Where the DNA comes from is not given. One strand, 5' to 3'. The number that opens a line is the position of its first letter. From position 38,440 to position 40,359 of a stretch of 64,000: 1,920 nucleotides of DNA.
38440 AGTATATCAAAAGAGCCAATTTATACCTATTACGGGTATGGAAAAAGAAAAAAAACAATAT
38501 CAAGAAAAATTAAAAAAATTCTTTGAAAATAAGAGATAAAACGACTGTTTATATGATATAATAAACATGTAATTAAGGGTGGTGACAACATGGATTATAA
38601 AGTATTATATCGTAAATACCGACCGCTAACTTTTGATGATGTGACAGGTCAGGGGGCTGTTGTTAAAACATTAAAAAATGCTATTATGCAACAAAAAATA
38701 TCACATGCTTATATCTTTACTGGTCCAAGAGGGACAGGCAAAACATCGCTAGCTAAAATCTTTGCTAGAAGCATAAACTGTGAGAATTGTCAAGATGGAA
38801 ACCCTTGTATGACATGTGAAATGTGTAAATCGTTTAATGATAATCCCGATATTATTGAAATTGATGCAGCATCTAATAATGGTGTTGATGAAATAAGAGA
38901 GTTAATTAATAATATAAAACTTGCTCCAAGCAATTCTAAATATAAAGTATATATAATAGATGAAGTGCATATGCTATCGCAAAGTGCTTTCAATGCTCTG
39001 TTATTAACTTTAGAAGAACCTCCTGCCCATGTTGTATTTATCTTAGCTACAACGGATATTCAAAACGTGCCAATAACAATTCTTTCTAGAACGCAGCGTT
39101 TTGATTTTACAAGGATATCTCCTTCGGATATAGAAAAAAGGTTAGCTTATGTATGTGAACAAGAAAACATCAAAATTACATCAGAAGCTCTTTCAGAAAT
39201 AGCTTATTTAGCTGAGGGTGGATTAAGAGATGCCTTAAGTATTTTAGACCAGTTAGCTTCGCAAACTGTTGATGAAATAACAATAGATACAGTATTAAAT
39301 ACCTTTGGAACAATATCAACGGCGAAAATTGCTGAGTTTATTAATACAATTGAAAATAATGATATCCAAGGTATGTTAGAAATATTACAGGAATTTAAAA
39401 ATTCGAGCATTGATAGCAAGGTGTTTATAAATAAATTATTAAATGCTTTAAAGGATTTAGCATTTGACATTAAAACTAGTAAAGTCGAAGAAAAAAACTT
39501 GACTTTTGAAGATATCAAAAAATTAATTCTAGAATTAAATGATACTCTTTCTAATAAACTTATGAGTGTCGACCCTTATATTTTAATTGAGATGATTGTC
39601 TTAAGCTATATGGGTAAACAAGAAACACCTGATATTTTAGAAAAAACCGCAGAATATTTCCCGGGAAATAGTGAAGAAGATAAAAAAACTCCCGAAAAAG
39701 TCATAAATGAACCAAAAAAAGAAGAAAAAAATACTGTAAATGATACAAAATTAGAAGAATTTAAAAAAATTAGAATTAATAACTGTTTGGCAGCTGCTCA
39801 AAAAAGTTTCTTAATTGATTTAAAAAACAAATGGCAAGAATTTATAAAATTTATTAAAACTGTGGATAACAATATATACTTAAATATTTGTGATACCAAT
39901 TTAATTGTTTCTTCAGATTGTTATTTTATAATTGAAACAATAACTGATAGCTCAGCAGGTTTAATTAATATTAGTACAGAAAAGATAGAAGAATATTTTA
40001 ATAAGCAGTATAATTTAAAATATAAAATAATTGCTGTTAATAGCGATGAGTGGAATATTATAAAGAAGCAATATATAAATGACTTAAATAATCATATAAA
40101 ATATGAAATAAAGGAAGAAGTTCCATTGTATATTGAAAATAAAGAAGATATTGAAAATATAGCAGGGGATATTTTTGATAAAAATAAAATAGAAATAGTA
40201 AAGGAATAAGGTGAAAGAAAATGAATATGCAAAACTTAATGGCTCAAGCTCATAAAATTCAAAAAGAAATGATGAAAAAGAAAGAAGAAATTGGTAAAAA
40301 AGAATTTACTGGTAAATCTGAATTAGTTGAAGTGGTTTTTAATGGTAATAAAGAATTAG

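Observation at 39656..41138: Two perfect Noc-binding-site palindromes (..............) within 1.5 kb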

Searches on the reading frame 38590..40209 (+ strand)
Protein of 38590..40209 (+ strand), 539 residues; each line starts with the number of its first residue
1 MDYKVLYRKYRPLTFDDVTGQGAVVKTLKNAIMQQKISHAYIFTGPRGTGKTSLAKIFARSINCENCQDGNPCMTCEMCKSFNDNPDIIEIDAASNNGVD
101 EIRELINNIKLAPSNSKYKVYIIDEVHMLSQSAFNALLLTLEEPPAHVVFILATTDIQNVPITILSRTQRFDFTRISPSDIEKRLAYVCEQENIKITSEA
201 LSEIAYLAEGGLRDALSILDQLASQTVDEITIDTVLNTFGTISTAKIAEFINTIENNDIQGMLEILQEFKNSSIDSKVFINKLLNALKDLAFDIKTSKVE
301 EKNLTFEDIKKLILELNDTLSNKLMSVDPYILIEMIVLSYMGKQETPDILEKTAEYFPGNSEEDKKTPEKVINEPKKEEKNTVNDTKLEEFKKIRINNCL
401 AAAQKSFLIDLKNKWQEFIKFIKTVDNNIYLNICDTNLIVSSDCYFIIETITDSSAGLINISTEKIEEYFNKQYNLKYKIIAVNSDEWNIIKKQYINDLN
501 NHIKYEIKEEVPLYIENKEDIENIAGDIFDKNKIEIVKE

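Call 8: search_protein_families(library=pfam, proteins=[window:38590-40209:+])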
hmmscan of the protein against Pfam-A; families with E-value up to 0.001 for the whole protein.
window:38590-40209:+ (539 aa): 12 families
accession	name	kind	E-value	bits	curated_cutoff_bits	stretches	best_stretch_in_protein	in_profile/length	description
PF13177.12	DNA_pol3_delta2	-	1.8e-43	148.7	27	1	21-175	2-159/161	DNA polymerase III, delta subunit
PF00004.35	AAA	-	3.2e-13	50.7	21.2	1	42-174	2-126/131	ATPase family associated with various cellular activities (AAA)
PF22608.2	DNAX_ATPase_lid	-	1.2e-11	44.6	27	1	181-221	2-42/49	DNA polymerase III clamp loader subunit, ATPase lid domain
PF13401.12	AAA_22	-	4.2e-07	30.8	27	1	42-153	9-121/130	AAA domain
PF05496.18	RuvB_N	-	1.8e-06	28.3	27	1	11-73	2-68/159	Holliday junction DNA helicase RuvB P-loop domain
PF21960.2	RCF1-5-like_lid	-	6.5e-06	26.4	27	1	183-219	1-38/43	RCF1/5-like, AAA+ ATPase lid domain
PF07728.20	AAA_5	-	3.1e-05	24.5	22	1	42-145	3-94/139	AAA domain (dynein-related subfamily)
PF13173.12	AAA_14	-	5.4e-05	23.6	27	1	40-131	4-76/129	AAA domain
PF13604.12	AAA_30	-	0.00014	22.1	27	0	40-151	20-122/191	AAA domain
PF12169.13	DNA_pol3_gamma3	-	0.00066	19.9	24.4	0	232-323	3-94/143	DNA polymerase III subunits gamma and tau domain III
PF16193.11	AAA_assoc_2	-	0.00067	20.3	34.3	0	191-237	2-41/81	AAA C-terminal domain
PF13479.12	AAA_24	-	0.0008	19.7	27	0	42-135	6-82/195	AAA domain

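Call 32: find_homologous_proteins(query=window:38590-40206:+, max_evalue=1e-30)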
Query window:38590-40206:+ (539 aa): 8000 proteins with E <= 1e-30 among 8000 candidates; the best 120 are listed.
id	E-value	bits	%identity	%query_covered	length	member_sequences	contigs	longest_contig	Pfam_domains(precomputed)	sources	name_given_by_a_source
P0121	0.0e+0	1171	100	100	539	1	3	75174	PF00004.36,PF13401.13,PF22608.3,PF21960.3,PF05496.19,PF13177.13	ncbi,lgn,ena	-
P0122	1.2e-229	781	68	100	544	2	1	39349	PF00004.36,PF13401.13,PF22608.3,PF05496.19,PF13177.13,PF07728.21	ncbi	-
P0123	5.7e-225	766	69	100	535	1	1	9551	PF00004.36,PF13401.13,PF22608.3,PF21960.3,PF05496.19,PF13177.13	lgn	-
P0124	1.6e-224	765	69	100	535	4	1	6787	PF00004.36,PF13401.13,PF22608.3,PF21960.3,PF05496.19,PF13177.13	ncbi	-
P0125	1.9e-217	741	64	100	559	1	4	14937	PF00004.36,PF13401.13,PF22608.3,PF21960.3,PF05496.19,PF13177.13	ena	-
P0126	7.6e-213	726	66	100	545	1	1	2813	PF00004.36,PF13401.13,PF22608.3,PF21960.3,PF05496.19,PF13177.13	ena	-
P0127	8.8e-213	726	66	100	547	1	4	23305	PF00004.36,PF13401.13,PF22608.3,PF21960.3,PF05496.19,PF13177.13,PF07728.21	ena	-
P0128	5.8e-212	723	66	100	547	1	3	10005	PF00004.36,PF13401.13,PF22608.3,PF21960.3,PF05496.19,PF13177.13,PF07728.21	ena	-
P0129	7.8e-211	719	66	100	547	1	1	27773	PF00004.36,PF13401.13,PF22608.3,PF21960.3,PF05496.19,PF13177.13,PF07728.21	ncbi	-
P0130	1.7e-210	718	66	100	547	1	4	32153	PF00004.36,PF13401.13,PF22608.3,PF21960.3,PF05496.19,PF13177.13,PF07728.21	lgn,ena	-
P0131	2.3e-200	685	66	94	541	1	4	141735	PF25361.2,PF00004.36,PF13401.13,PF22608.3,PF05496.19,PF13177.13,PF07728.21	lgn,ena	-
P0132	8.3e-199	680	62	100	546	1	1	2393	PF13173.13,PF00004.36,PF13401.13,PF22608.3,PF21960.3,PF05496.19,PF13177.13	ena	-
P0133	1.8e-193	662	60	99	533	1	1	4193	PF00004.36,PF13401.13,PF22608.3,PF21960.3,PF05496.19,PF13177.13,PF07728.21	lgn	-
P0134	3.1e-193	661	59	99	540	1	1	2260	PF12169.14,PF25361.2,PF00004.36,PF13401.13,PF22608.3,PF21960.3,PF05496.19,PF13177.13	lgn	-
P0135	8.0e-188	643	58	99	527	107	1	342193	PF00004.36,PF13401.13,PF22608.3,PF21960.3,PF05496.19,PF13177.13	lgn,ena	-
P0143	4.8e-153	529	51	99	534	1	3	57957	PF00004.36,PF13401.13,PF22608.3,PF21960.3,PF13177.13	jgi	-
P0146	1.9e-152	527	50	99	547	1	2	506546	PF00004.36,PF13401.13,PF22608.3,PF21960.3,PF13177.13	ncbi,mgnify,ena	mgnify:CR=1 FL=1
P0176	3.5e-147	509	48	99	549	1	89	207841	PF00004.36,PF13401.13,PF22608.3,PF21960.3,PF13177.13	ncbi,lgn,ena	ncbi:MAG: DNA polymerase III subunit gamma/tau [Bacilli bacterium]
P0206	1.1e-146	508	50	99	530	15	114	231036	PF00004.36,PF13401.13,PF22608.3,PF21960.3,PF13177.13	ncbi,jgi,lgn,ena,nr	ncbi:MAG: DNA polymerase III subunit gamma/tau [Bacilli bacterium]|jgi:DNA polymerase-3 subunit gamm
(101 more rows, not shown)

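Call 34: find_encoding_contigs(protein=P0122, flank=10000, max_places=2)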
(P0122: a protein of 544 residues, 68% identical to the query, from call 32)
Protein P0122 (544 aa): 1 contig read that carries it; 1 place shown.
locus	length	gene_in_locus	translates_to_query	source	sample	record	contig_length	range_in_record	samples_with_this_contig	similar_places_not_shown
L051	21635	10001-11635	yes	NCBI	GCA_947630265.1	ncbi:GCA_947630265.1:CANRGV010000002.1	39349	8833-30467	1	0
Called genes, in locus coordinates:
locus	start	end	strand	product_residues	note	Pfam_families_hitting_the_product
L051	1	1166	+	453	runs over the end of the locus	PF11638:DnaA_N, PF00308:Bac_DnaA, PF01695:IstB_IS21 (weak), PF01637:ATPase_2 (faint), PF00004:AAA (weak), PF13173:AAA_14 (weak), PF08299:Bac_DnaA_C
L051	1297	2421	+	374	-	PF00712:DNA_pol3_beta, PF02767:DNA_pol3_beta_2, PF02768:DNA_pol3_beta_3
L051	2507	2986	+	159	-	PF06338:ComK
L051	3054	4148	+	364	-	PF02463:SMC_N, PF13175:AAA_15, PF13476:AAA_23, PF13304:AAA_21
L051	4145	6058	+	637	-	PF02518:HATPase_c, PF00204:DNA_gyraseB, PF01751:Toprim, PF00986:DNA_gyraseB_C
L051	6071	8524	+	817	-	PF00521:DNA_topoisoIV, PF03989:DNA_gyraseA_C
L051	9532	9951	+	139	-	PF00383:dCMP_cyt_deam_1, PF14437:MafB19-deam, PF14439:Bd3614-deam (weak)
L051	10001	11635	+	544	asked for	PF05496:RuvB_N (faint), PF07728:AAA_5 (faint), PF13177:DNA_pol3_delta2, PF00004:AAA, PF13401:AAA_22 (weak), PF22608:DNAX_ATPase_lid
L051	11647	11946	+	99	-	PF02575:YbaB_DNA_bd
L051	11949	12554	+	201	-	PF21176:RecR_HhH, PF02132:RecR_ZnF (weak), PF01751:Toprim (weak), PF13662:Toprim_4, PF21175:RecR_C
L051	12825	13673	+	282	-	PF13177:DNA_pol3_delta2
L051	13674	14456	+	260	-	PF04468:PSP1, PF28472:PSP1_3rd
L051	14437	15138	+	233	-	PF05175:MTS (weak), PF13847:Methyltransf_31 (weak)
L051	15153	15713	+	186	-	PF01195:Pept_tRNA_hydro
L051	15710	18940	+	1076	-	PF17757:UvrB_inter, PF02559:CarD_TRCF_RID, PF00270:DEAD, PF00271:Helicase_C, PF03461:TRCF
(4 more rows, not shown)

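Call 35: find_encoding_contigs(protein=P0131, flank=10000, max_places=2)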
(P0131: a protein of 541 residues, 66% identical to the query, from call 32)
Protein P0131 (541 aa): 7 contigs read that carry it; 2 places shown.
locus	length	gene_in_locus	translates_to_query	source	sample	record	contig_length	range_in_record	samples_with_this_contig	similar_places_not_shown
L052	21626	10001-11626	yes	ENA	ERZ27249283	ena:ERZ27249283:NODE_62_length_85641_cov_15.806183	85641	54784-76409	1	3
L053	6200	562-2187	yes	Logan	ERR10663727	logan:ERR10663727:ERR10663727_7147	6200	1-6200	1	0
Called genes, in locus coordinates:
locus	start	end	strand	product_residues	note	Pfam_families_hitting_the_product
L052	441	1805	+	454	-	PF11638:DnaA_N, PF01695:IstB_IS21, PF00308:Bac_DnaA, PF00004:AAA (weak), PF13173:AAA_14 (weak), PF08299:Bac_DnaA_C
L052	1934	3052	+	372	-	PF00712:DNA_pol3_beta, PF02767:DNA_pol3_beta_2, PF02768:DNA_pol3_beta_3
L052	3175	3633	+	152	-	PF06338:ComK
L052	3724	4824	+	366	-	PF02463:SMC_N, PF13476:AAA_23 (faint), PF13555:AAA_29 (faint), PF13304:AAA_21 (weak)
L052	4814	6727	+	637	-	PF02518:HATPase_c, PF00204:DNA_gyraseB, PF01751:Toprim, PF00986:DNA_gyraseB_C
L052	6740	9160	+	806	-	PF00521:DNA_topoisoIV, PF03989:DNA_gyraseA_C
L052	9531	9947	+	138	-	PF00383:dCMP_cyt_deam_1, PF14437:MafB19-deam, PF14439:Bd3614-deam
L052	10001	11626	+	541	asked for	PF05496:RuvB_N (weak), PF13177:DNA_pol3_delta2, PF00004:AAA, PF07728:AAA_5 (faint), PF13401:AAA_22 (weak), PF22608:DNAX_ATPase_lid, PF25361:AAA_lid_RFC1 (weak)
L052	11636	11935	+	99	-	PF02575:YbaB_DNA_bd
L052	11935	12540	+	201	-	PF21176:RecR_HhH, PF02132:RecR_ZnF (weak), PF01751:Toprim, PF13662:Toprim_4, PF21175:RecR_C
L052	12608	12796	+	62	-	PF07441:BofA (weak)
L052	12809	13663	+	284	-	PF13177:DNA_pol3_delta2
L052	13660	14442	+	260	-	PF04468:PSP1, PF28472:PSP1_3rd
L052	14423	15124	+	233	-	PF02384:N6_Mtase, PF05971:Methyltransf_10 (weak), PF05175:MTS, PF13847:Methyltransf_31 (weak)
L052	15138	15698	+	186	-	PF01195:Pept_tRNA_hydro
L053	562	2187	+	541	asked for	PF05496:RuvB_N (weak), PF13177:DNA_pol3_delta2, PF00004:AAA, PF07728:AAA_5 (faint), PF13401:AAA_22 (weak), PF22608:DNAX_ATPase_lid, PF25361:AAA_lid_RFC1 (weak)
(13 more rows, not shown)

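Call 36: find_encoding_contigs(protein=P0135, flank=10000, max_places=2)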
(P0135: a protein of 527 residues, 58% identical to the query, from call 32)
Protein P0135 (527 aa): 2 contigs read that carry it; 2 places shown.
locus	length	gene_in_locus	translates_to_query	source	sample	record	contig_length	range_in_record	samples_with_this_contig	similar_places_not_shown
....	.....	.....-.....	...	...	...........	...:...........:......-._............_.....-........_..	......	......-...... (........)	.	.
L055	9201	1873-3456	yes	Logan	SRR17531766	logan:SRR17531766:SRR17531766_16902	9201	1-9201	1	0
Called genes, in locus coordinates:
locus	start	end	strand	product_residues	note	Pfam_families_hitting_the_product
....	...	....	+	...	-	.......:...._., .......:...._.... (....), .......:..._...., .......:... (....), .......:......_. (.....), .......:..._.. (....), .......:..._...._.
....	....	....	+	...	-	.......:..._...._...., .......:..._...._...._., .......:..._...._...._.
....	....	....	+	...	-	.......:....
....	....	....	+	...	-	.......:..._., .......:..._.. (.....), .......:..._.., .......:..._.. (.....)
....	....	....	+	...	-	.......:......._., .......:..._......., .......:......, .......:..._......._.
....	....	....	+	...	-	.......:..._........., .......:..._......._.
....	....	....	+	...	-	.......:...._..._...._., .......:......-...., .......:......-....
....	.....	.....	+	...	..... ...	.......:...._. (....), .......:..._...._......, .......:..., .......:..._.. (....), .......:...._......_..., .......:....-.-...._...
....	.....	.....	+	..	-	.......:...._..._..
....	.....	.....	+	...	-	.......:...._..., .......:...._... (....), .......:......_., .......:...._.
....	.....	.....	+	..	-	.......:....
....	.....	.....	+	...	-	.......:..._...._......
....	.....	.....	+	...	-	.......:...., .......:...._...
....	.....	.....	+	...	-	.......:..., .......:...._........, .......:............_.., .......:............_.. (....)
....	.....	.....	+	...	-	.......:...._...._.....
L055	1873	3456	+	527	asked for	PF05496:RuvB_N (weak), PF13177:DNA_pol3_delta2, PF00004:AAA, PF13401:AAA_22 (weak), PF22608:DNAX_ATPase_lid, PF21960:RCF1-5-like_lid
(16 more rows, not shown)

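Call 42: find_encoding_contigs(protein=P0176, flank=10000, max_places=1)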
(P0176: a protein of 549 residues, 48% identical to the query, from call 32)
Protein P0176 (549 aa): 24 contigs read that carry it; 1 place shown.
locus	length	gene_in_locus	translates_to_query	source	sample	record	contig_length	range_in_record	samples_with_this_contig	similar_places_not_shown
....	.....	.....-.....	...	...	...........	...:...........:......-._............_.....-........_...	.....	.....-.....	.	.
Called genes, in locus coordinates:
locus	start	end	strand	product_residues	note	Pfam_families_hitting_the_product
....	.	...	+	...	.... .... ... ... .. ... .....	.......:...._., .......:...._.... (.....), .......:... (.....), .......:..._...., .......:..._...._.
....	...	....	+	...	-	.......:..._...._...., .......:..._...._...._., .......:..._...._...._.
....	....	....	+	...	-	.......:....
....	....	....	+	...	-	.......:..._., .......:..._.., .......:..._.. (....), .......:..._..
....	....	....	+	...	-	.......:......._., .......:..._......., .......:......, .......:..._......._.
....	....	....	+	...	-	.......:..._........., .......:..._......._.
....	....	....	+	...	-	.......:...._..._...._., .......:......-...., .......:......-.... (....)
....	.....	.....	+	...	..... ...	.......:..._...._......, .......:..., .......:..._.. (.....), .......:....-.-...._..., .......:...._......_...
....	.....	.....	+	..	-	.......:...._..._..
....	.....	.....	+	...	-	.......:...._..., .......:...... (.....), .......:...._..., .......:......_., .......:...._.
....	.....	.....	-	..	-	-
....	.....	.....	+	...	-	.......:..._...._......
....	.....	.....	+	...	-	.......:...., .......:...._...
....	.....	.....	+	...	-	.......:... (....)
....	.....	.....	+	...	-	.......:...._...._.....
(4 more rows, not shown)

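Call 43: find_encoding_contigs(protein=P0146, flank=10000, max_places=1)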
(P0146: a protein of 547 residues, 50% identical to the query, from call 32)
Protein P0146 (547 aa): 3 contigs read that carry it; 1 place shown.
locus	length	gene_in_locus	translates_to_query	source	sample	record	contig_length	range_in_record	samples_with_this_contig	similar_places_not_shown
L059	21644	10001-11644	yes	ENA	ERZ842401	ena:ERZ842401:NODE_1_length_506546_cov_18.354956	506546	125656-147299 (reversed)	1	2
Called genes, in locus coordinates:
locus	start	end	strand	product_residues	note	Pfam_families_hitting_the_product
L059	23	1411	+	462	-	PF11638:DnaA_N, PF01695:IstB_IS21, PF00308:Bac_DnaA, PF00004:AAA (weak), PF13173:AAA_14 (weak), PF13401:AAA_22 (faint), PF08299:Bac_DnaA_C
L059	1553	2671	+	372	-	PF00712:DNA_pol3_beta, PF02767:DNA_pol3_beta_2, PF02768:DNA_pol3_beta_3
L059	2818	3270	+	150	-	PF06338:ComK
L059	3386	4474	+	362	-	PF02463:SMC_N, PF13175:AAA_15 (weak), PF13476:AAA_23, PF13304:AAA_21 (weak)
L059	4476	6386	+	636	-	PF02518:HATPase_c, PF00204:DNA_gyraseB, PF01751:Toprim, PF00986:DNA_gyraseB_C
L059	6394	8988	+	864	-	PF00521:DNA_topoisoIV, PF03989:DNA_gyraseA_C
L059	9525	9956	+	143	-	PF00383:dCMP_cyt_deam_1, PF14437:MafB19-deam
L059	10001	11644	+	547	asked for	PF13177:DNA_pol3_delta2, PF13401:AAA_22 (faint), PF00004:AAA, PF21960:RCF1-5-like_lid, PF22608:DNAX_ATPase_lid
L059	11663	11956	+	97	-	PF02575:YbaB_DNA_bd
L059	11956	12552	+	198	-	PF21176:RecR_HhH, PF02132:RecR_ZnF, PF01751:Toprim (weak), PF13662:Toprim_4, PF21175:RecR_C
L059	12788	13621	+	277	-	PF13177:DNA_pol3_delta2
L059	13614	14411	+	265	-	PF04468:PSP1, PF28472:PSP1_3rd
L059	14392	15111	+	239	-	PF05175:MTS (weak)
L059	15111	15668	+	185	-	PF01195:Pept_tRNA_hydro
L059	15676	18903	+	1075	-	PF17757:UvrB_inter, PF02559:CarD_TRCF_RID, PF00270:DEAD, PF04851:ResIII, PF00271:Helicase_C, PF03461:TRCF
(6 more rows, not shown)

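Call 61: find_encoding_contigs(protein=P0143, flank=10000, max_places=1)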
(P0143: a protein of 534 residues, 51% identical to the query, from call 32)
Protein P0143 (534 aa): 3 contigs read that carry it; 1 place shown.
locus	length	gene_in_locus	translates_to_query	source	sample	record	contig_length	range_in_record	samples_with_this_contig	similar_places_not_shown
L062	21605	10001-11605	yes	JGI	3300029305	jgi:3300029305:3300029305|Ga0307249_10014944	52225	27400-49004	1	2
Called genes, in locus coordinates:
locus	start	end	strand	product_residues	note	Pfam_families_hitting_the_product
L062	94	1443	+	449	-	PF11638:DnaA_N, PF00308:Bac_DnaA, PF01695:IstB_IS21 (weak), PF13173:AAA_14 (weak), PF00004:AAA (weak), PF08299:Bac_DnaA_C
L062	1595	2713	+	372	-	PF00712:DNA_pol3_beta, PF02767:DNA_pol3_beta_2, PF02768:DNA_pol3_beta_3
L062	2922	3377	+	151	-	PF06338:ComK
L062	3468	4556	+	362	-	PF02463:SMC_N, PF13476:AAA_23 (weak)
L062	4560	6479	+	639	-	PF02518:HATPase_c, PF00204:DNA_gyraseB, PF01751:Toprim, PF00986:DNA_gyraseB_C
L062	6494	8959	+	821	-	PF00521:DNA_topoisoIV, PF03989:DNA_gyraseA_C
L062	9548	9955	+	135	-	PF00383:dCMP_cyt_deam_1, PF14437:MafB19-deam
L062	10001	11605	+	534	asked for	PF13177:DNA_pol3_delta2, PF00004:AAA, PF13401:AAA_22 (weak), PF21960:RCF1-5-like_lid (weak), PF22608:DNAX_ATPase_lid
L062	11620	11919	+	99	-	PF02575:YbaB_DNA_bd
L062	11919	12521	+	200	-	PF21176:RecR_HhH, PF02132:RecR_ZnF (weak), PF01751:Toprim (weak), PF13662:Toprim_4, PF21175:RecR_C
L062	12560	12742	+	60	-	PF07441:BofA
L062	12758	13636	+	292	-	PF13177:DNA_pol3_delta2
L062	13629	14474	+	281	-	PF04468:PSP1, PF28472:PSP1_3rd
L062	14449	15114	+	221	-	PF05971:Methyltransf_10 (weak), PF05175:MTS (weak), PF13649:Methyltransf_25 (weak)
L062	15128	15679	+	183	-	PF01195:Pept_tRNA_hydro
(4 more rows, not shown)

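Call 62: find_encoding_contigs(protein=P0206, flank=10000, max_places=1)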
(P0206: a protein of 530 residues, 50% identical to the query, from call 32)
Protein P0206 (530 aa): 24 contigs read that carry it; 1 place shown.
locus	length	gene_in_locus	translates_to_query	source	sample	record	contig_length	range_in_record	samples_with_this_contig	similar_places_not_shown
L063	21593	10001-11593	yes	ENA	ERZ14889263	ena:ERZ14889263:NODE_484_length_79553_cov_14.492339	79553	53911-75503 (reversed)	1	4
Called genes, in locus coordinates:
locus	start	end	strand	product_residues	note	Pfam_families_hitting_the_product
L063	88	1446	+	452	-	PF11638:DnaA_N (weak), PF00308:Bac_DnaA, PF01695:IstB_IS21 (faint), PF01637:ATPase_2 (faint), PF13173:AAA_14 (weak), PF13401:AAA_22 (weak), PF00004:AAA (weak), PF08299:Bac_DnaA_C, +1 more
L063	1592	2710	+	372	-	PF00712:DNA_pol3_beta, PF02767:DNA_pol3_beta_2, PF02768:DNA_pol3_beta_3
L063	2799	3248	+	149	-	PF06338:ComK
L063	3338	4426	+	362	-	PF02463:SMC_N, PF13476:AAA_23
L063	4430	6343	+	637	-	PF02518:HATPase_c, PF00204:DNA_gyraseB, PF01751:Toprim, PF00986:DNA_gyraseB_C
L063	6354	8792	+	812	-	PF00521:DNA_topoisoIV, PF03989:DNA_gyraseA_C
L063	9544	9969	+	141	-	PF00383:dCMP_cyt_deam_1, PF14437:MafB19-deam, PF14439:Bd3614-deam (weak)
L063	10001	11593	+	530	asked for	PF13177:DNA_pol3_delta2, PF00004:AAA, PF13401:AAA_22 (faint), PF21960:RCF1-5-like_lid (weak), PF22608:DNAX_ATPase_lid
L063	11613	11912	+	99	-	PF02575:YbaB_DNA_bd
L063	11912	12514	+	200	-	PF21176:RecR_HhH, PF01751:Toprim, PF13662:Toprim_4, PF21175:RecR_C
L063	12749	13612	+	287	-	PF13177:DNA_pol3_delta2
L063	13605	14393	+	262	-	PF04468:PSP1, PF28472:PSP1_3rd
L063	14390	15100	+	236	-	PF05971:Methyltransf_10 (weak), PF05175:MTS, PF02390:Methyltransf_4 (weak), PF13847:Methyltransf_31 (weak)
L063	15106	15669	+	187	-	PF01195:Pept_tRNA_hydro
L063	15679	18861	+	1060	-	PF17757:UvrB_inter, PF02559:CarD_TRCF_RID, PF22590:Cas3-like_C_2 (faint), PF00270:DEAD, PF00271:Helicase_C, PF03461:TRCF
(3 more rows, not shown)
